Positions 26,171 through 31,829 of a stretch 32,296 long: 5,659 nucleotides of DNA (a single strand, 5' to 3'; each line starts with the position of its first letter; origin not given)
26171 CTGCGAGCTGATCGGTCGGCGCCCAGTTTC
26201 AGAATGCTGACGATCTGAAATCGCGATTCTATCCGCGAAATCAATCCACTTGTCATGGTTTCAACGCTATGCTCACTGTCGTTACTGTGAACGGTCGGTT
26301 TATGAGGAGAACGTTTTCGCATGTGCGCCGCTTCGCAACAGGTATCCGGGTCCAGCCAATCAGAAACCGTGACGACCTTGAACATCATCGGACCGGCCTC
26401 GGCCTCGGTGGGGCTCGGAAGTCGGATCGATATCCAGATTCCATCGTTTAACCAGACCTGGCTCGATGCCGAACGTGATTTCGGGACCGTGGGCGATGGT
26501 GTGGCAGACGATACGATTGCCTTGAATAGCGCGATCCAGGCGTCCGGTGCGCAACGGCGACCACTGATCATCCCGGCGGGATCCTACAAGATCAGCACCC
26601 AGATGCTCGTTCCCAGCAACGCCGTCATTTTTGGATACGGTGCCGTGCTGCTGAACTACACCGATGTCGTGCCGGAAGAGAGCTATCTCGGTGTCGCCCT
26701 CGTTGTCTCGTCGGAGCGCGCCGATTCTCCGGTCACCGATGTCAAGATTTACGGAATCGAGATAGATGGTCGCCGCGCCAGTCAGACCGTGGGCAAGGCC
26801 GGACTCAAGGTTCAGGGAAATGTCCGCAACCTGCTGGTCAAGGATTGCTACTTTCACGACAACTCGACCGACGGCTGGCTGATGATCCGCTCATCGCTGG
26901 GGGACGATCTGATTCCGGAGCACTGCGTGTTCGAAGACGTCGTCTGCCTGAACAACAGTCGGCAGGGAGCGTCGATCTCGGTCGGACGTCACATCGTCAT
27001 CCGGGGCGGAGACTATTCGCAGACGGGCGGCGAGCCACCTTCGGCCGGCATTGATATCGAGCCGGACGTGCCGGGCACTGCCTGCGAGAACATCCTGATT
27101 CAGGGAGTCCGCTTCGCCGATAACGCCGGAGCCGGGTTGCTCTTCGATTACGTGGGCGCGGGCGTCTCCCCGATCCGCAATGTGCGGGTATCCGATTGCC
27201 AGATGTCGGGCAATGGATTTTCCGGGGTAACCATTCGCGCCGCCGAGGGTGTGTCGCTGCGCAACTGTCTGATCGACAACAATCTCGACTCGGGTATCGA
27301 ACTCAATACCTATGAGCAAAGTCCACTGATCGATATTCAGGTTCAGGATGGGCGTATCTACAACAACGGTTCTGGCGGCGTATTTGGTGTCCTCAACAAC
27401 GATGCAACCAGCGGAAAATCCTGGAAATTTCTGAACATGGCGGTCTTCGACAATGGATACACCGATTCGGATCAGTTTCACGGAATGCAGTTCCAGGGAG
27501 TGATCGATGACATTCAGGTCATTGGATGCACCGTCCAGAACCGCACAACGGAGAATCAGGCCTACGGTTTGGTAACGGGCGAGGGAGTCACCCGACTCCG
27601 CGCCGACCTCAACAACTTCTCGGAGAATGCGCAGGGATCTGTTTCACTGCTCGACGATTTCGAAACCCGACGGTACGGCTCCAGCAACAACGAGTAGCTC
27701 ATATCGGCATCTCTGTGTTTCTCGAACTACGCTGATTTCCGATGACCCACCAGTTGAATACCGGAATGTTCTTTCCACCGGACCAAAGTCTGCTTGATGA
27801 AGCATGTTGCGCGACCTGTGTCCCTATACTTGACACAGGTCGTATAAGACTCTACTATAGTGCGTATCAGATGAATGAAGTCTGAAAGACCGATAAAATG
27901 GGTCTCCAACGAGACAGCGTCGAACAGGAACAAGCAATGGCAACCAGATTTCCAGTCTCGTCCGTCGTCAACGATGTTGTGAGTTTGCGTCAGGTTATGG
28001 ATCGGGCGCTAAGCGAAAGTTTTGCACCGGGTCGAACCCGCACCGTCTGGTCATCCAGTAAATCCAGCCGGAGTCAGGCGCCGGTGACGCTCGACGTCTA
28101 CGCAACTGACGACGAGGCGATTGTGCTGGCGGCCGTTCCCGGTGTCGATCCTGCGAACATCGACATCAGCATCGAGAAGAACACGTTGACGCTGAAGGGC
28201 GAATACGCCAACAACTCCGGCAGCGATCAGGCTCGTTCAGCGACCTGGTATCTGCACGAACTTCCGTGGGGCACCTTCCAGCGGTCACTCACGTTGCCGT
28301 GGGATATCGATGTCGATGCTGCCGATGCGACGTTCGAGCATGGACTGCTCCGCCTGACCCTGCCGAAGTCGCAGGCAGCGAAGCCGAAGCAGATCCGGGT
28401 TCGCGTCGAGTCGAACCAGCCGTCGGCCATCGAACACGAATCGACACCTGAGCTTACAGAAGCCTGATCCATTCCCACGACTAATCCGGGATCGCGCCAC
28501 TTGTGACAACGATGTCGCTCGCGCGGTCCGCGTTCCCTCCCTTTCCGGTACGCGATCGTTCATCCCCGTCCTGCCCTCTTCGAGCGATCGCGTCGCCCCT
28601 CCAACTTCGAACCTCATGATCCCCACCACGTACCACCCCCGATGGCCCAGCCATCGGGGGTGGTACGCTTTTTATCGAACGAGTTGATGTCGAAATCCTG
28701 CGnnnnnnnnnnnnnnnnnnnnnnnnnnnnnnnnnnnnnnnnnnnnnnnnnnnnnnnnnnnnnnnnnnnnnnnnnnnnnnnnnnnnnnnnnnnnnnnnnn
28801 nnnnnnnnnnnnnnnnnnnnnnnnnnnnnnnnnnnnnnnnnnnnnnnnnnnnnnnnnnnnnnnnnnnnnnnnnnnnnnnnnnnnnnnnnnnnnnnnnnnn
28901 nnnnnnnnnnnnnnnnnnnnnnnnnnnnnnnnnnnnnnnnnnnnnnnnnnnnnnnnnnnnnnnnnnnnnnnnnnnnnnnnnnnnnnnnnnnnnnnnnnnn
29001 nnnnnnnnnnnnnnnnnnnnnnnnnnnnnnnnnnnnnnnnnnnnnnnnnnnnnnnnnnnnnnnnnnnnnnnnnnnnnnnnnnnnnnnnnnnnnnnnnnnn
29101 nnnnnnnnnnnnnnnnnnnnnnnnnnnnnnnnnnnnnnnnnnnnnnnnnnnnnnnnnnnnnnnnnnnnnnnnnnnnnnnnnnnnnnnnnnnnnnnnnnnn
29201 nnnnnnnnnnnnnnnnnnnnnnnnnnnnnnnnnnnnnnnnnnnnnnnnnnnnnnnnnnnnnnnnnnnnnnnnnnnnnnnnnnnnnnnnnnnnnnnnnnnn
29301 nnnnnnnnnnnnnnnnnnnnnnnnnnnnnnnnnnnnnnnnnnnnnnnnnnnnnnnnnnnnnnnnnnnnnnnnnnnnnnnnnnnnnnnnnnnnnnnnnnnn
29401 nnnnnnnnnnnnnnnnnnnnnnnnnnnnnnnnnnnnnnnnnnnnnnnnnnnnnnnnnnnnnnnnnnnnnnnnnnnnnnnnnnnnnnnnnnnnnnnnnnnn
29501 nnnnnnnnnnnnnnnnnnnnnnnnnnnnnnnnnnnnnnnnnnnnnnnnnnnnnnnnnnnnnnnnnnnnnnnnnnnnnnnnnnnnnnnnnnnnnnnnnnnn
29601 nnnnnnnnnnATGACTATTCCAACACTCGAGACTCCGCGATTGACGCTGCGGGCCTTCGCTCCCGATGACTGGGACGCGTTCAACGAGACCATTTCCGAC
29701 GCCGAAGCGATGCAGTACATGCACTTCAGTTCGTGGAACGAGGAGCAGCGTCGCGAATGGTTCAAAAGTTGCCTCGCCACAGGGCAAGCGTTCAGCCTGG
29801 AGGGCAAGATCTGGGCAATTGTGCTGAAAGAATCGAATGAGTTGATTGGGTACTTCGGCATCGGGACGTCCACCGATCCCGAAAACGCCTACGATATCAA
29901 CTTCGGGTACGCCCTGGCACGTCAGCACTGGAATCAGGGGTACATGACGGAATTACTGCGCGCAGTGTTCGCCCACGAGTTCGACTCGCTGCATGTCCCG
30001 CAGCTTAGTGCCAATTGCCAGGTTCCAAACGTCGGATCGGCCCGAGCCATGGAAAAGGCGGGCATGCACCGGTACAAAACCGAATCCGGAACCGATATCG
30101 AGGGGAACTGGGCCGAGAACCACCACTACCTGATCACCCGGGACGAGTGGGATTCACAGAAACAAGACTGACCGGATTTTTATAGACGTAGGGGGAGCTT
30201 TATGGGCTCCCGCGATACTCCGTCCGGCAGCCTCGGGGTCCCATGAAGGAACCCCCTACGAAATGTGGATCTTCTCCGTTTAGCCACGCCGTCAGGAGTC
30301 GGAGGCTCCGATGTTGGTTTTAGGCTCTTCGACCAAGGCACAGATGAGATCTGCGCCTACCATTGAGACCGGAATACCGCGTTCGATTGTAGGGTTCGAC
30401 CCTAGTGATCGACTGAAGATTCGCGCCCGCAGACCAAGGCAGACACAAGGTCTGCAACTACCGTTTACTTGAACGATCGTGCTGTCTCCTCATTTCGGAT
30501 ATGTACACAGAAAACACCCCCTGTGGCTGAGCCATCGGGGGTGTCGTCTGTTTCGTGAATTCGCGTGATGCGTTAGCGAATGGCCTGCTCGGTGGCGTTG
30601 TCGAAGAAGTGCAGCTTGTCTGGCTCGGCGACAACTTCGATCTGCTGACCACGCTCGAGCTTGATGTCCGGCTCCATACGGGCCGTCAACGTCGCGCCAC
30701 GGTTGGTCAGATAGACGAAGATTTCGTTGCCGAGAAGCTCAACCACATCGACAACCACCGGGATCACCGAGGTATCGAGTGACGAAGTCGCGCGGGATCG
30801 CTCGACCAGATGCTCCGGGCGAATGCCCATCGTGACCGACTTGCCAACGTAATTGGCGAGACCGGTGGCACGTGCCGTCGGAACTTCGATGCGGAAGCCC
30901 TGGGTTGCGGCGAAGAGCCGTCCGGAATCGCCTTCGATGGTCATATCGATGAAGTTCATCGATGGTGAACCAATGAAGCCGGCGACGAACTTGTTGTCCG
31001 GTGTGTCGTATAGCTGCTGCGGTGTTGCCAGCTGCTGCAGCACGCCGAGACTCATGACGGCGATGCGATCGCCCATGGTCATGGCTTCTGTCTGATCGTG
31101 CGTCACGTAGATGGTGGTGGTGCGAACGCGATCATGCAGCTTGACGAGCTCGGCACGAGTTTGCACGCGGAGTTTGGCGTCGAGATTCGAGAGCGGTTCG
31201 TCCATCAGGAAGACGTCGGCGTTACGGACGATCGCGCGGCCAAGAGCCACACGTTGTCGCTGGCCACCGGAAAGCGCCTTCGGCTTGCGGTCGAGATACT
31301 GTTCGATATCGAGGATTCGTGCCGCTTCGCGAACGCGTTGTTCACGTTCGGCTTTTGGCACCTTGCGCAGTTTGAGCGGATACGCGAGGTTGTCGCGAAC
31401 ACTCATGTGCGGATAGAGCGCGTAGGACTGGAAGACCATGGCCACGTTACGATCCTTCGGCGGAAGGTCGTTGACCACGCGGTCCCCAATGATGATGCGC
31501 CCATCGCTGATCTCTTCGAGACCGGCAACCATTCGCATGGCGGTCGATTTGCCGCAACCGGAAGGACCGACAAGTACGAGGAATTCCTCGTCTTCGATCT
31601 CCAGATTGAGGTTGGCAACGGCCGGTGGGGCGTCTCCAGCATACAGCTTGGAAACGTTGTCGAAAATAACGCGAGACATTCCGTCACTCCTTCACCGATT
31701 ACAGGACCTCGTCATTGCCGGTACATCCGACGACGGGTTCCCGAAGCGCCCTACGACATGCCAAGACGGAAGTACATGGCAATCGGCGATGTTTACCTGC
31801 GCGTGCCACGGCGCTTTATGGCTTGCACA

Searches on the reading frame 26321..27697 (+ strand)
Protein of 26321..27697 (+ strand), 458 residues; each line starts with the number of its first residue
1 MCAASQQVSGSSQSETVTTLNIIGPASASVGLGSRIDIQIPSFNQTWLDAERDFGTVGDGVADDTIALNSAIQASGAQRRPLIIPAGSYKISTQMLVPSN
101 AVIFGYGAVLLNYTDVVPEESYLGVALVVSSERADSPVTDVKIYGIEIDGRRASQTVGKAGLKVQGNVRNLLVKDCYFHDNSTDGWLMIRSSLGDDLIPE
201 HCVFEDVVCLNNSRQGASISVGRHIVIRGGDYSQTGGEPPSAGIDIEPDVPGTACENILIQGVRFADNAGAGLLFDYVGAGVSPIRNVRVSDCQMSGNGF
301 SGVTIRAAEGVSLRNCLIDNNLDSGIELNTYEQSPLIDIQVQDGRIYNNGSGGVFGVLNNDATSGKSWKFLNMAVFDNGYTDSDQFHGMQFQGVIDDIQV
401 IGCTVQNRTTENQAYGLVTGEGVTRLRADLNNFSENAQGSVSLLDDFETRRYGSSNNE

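Call 18: search_protein_families(library=pfam, proteins=[window:26321-27697:+], max_evalue=0.001)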
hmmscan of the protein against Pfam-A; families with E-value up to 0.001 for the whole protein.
window:26321-27697:+ (458 aa): 3 families
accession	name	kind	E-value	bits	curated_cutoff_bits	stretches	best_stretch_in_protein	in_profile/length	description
PF13229.12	Beta_helix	-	3.1e-13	50.1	25.9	1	255-357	31-121/158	Right handed beta helix region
PF12708.12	Pect-lyase_RHGA_epim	-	1.1e-10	42.2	27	1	52-130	5-82/213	Rhamnogalacturonase A/epimerase, pectate lyase-like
PF05048.19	NosD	-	0.00045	20.2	23.6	0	254-341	45-123/212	Periplasmic copper-binding protein (NosD)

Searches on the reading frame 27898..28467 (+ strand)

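Call 18: search_protein_families(library=pfam, proteins=[window:27898-28467:+], max_evalue=0.001)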
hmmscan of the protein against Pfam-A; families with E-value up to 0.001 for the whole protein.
window:27898-28467:+ (189 aa): 1 family
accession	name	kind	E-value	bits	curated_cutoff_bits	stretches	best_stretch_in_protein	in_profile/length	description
PF00011.27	HSP20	-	1.6e-16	60.7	20.8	1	70-169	5-100/102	Hsp20/alpha crystallin family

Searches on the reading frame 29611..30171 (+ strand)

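Call 18: search_protein_families(library=pfam, proteins=[window:29611-30171:+], max_evalue=0.001)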
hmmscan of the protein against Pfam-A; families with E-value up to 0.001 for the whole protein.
window:29611-30171:+ (186 aa): 2 families
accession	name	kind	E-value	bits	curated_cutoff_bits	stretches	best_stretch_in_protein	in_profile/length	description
PF13302.13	Acetyltransf_3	-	2.1e-30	106.7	25.4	1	10-153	1-138/138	Acetyltransferase (GNAT) domain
PF00583.31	Acetyltransf_1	-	1.7e-08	35.2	20.7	1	40-152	14-116/116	Acetyltransferase (GNAT) family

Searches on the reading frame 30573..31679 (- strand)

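Call 18: search_protein_families(library=pfam, proteins=[window:30573-31679:-], max_evalue=0.001)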
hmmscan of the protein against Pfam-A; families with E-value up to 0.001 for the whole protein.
window:30573-31679:- (368 aa): 7 families
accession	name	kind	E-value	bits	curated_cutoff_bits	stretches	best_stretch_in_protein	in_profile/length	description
PF00005.33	ABC_tran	-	6.1e-31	108.3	25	1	22-163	2-136/137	ABC transporter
PF17912.7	OB_MalK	-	3.9e-17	63.3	27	1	237-291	1-53/53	MalK OB fold domain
PF08402.16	TOBE_2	-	6.2e-07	29.9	21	1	285-359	2-76/76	TOBE domain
PF03459.23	TOBE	-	5.5e-05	23.7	22.3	1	305-358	6-64/64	TOBE domain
PF02463.25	SMC_N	-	0.00013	21.9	40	1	30-203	23-206/220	RecF/RecN/SMC N terminal domain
PF13401.12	AAA_22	-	0.00071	20.3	27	0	30-65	4-33/130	AAA domain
PF03215.21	Rad17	-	0.00085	19.8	23.8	0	25-52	39-66/186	Rad17 P-loop domain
